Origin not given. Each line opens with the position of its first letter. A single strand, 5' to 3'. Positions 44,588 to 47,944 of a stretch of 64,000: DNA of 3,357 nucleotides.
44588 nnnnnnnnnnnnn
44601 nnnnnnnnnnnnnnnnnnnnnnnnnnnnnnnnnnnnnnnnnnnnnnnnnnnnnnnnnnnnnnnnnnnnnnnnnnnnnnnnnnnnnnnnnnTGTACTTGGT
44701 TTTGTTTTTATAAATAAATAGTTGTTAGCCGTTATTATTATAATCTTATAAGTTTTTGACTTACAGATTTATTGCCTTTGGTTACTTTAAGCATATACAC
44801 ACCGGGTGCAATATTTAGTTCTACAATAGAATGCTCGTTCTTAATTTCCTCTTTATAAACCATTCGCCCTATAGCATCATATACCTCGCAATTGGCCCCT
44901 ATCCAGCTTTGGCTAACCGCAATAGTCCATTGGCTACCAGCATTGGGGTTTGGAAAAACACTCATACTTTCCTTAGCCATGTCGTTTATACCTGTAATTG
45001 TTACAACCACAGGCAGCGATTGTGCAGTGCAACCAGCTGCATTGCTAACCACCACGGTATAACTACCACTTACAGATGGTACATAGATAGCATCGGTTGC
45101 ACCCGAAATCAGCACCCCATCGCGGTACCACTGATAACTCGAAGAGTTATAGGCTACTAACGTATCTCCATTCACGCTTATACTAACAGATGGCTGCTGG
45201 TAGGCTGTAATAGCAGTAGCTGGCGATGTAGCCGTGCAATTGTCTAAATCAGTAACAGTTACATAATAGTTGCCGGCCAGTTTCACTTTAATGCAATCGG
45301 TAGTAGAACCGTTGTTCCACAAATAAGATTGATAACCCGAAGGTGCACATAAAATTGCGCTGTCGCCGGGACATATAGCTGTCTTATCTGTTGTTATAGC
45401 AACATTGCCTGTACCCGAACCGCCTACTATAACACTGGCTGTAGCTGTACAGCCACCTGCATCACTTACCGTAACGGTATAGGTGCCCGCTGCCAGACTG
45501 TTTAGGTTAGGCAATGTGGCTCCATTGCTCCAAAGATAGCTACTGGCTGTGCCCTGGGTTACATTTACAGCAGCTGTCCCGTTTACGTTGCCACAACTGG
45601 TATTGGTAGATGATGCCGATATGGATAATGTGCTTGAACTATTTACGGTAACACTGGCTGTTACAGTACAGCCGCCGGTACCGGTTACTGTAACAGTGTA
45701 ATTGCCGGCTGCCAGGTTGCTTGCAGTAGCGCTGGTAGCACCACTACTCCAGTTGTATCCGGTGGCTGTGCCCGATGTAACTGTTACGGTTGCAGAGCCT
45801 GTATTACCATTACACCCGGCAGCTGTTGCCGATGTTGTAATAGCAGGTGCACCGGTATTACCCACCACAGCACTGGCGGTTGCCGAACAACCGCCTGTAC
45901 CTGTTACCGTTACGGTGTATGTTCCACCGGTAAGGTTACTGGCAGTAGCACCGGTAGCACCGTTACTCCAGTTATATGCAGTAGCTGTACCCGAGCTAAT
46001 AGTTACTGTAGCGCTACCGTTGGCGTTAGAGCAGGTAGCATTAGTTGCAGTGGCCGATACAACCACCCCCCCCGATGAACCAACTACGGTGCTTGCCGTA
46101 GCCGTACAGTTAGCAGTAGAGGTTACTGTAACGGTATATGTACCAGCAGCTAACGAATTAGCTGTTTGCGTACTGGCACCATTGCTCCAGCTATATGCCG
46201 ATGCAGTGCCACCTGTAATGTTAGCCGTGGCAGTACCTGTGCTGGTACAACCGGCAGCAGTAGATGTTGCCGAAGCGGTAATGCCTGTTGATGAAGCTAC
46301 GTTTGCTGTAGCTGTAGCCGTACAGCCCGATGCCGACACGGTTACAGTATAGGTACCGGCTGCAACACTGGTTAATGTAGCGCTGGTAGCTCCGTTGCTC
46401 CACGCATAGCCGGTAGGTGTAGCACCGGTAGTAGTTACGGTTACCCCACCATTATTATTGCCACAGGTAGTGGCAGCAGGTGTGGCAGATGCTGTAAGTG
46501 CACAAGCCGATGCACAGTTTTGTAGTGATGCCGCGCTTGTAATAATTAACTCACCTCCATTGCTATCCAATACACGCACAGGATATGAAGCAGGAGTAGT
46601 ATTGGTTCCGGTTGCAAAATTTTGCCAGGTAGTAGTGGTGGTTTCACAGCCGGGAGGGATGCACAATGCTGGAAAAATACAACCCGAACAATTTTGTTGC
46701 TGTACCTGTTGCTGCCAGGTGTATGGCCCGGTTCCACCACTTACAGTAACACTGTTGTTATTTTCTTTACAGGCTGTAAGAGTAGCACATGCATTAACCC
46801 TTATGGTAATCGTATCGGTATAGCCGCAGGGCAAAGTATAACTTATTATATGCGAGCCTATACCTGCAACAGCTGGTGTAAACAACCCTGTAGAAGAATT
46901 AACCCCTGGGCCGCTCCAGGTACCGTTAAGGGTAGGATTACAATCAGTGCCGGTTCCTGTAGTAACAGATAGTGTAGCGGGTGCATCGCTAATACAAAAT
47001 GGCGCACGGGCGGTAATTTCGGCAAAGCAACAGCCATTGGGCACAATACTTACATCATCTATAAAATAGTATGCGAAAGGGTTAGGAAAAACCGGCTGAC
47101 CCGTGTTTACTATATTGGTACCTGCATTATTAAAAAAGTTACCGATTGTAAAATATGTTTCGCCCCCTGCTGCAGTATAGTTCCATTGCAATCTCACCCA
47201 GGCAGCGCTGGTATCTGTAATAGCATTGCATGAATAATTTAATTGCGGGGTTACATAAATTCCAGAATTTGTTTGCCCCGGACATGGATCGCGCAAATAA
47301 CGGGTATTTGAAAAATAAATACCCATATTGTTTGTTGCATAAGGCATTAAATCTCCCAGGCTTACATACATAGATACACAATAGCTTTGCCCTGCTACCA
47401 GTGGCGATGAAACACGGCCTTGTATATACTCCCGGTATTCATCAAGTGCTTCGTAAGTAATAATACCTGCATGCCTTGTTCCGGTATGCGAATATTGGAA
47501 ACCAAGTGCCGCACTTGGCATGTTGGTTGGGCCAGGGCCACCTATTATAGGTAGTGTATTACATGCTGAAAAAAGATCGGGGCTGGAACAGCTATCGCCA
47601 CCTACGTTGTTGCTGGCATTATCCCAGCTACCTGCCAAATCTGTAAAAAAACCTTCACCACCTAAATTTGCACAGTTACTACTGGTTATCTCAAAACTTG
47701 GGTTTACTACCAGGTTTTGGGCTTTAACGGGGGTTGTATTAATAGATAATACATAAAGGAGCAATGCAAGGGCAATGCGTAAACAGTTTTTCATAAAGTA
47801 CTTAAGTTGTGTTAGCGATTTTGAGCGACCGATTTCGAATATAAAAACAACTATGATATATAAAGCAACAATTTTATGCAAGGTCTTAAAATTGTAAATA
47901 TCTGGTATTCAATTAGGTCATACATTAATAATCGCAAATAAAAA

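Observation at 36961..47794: The middle gene of a three-gene T9SS cargo run is a chimera of its two neighbours, and one N-module is joined to either a type A or a type B sorting domain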

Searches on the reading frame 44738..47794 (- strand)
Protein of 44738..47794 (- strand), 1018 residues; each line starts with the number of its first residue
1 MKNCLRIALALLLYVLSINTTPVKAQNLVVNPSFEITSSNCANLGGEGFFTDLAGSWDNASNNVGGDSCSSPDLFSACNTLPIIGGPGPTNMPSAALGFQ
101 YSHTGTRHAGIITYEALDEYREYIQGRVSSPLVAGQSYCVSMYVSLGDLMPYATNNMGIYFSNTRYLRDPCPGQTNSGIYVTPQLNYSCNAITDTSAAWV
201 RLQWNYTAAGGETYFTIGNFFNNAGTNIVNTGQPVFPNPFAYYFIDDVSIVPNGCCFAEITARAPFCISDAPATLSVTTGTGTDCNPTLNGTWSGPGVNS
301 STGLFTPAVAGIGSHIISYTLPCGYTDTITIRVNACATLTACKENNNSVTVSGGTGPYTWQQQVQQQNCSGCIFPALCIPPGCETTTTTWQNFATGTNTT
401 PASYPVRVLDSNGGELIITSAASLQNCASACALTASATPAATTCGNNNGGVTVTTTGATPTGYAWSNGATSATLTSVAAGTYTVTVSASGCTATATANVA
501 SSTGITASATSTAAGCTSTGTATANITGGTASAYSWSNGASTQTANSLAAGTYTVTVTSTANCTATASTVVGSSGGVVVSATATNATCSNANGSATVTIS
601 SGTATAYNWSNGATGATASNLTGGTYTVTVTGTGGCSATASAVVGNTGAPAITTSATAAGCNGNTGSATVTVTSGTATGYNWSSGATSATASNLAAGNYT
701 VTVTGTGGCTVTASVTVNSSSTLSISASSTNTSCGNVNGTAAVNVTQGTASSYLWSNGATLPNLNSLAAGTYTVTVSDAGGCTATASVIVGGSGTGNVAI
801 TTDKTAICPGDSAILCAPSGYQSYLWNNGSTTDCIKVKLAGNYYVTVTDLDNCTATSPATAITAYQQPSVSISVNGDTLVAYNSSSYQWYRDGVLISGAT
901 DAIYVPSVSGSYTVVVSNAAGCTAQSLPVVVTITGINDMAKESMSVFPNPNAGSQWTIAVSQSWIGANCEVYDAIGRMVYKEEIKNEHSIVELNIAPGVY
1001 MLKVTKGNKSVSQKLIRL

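Call 5: search_protein_families(library=ncbifam, proteins=[window:44738-47794:-], max_evalue=0.01)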
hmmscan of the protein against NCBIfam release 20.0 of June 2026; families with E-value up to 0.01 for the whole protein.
window:44738-47794:- (1018 aa): 3 families
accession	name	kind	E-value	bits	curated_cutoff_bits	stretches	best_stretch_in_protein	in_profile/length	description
TIGR04183.1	Por_Secre_tail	domain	1.3e-14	53.9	23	1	946-1016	1-70/72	T9SS type A sorting domain-containing protein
NF033708.1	T9SS_Cterm_ChiA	domain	6.8e-05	22.7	40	1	968-1014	3-51/55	T9SS sorting signal type C domain-containing protein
NF050177.1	TapA_OM_Porphy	equivalog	0.0039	16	500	1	934-1016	459-542/544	TapA/TapC family T9SS-dependent outer membrane protein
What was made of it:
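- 44738..47794 (-): Gene C, 1018 aa. It has an N-terminal passenger module, SprB-like repeats, a tail with the YQWYRDG motif and a type A CTD. It is the parent of B's 3' part. TIGR04183 scores 53.9 bits at aa 946-1016 (call 5).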

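Call 6: search_protein_families(library=pfam, proteins=[window:44738-47794:-], max_evalue=0.01)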
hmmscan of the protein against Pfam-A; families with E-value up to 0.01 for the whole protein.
window:44738-47794:- (1018 aa): 7 families
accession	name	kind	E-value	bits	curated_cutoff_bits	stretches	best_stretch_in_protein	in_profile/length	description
PF18962.6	Por_Secre_tail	-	1.3e-11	45.1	27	1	946-1016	1-74/75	Secretion system C-terminal sorting domain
PF08308.17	PEGA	-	1.3e-07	31.9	20.8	0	685-727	23-65/71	PEGA domain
PF07495.19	Y_Y_Y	-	5.3e-05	23.5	26.6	0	684-704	28-45/65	Y_Y_Y domain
PF13573.12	SprB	-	0.00061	19.8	28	1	581-614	2-37/37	SprB repeat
PF06832.18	BiPBP_C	-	0.00087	19.6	26.8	0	884-925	42-87/90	Penicillin-Binding Protein C-terminus Family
PF13620.12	CarboxypepD_reg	-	0.0045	17.7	32.3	0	764-800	42-79/82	Carboxypeptidase regulatory-like domain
PF22352.2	K319L-like_PKD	-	0.0085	16.5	27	0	672-718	35-83/84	K319L-like, PKD domain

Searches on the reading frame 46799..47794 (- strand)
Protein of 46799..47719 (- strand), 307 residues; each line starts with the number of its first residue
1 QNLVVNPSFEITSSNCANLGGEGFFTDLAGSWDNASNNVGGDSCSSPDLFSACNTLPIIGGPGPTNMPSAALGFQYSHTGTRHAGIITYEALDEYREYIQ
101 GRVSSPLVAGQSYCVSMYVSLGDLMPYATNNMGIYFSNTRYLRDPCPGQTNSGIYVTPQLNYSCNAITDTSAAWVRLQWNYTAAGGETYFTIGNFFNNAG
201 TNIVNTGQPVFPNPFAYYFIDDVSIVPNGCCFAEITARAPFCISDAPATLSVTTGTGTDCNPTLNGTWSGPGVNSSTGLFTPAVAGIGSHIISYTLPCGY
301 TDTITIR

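Call 36: search_protein_families(library=pfam, proteins=[window:46895-47794:-], max_evalue=1)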
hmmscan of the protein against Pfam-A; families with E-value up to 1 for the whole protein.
window:46895-47794:- (300 aa): 0 families

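Call 60: find_homologous_proteins(query=window:46799-47719:-, max_evalue=0.00001)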
Query window:46799-47719:- (307 aa): 1864 proteins with E <= 0.00001 among 2822 candidates; the best 120 are listed.
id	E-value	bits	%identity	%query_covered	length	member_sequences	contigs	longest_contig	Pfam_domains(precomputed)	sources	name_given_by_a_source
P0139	4.0e-127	442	66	100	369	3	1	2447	-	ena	-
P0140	2.3e-99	351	75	70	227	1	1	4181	-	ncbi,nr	ncbi:hypothetical protein OAE48_04730 [Flavobacteriales bacterium]|nr:hypothetical protein [Flavobac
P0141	2.5e-87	312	65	74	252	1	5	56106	-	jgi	jgi:hypothetical protein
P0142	4.6e-62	229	58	62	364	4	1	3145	-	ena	-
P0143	5.0e-61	225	54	73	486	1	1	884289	PF18962.8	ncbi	-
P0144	9.7e-54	201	50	74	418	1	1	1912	PF00801.27,PF18962.8,PF18911.7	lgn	-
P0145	2.7e-51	193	40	84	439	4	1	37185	-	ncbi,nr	ncbi:MAG: hypothetical protein IT232_02860, partial [Flavobacteriales bacterium]|nr:hypothetical pro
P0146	2.6e-48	183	49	73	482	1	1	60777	PF13585.13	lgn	-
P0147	4.0e-48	183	44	90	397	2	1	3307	-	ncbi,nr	ncbi:MAG TPA: hypothetical protein VK174_02185, partial [Chitinophagales bacterium]|nr:hypothetical 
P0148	1.9e-45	174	52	62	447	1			PF13573.13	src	-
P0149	9.8e-45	172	44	77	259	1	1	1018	-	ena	-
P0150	3.3e-43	167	43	73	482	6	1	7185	PF13585.13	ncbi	-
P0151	1.1e-42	165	39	89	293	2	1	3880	-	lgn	-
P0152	1.7e-42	164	43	75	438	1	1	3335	-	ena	-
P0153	6.6e-42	162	42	79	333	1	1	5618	PF18962.8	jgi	-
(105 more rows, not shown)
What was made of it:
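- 46799..47794 (-): Strain-variable N-terminal part of C (aa 1-332). It has no homology to the C' gene (1368 aa, DUF7948 N-terminus) of otherwise ~96% identical strains. The module belongs to a very large cargo family with 1864 hits (call 60).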
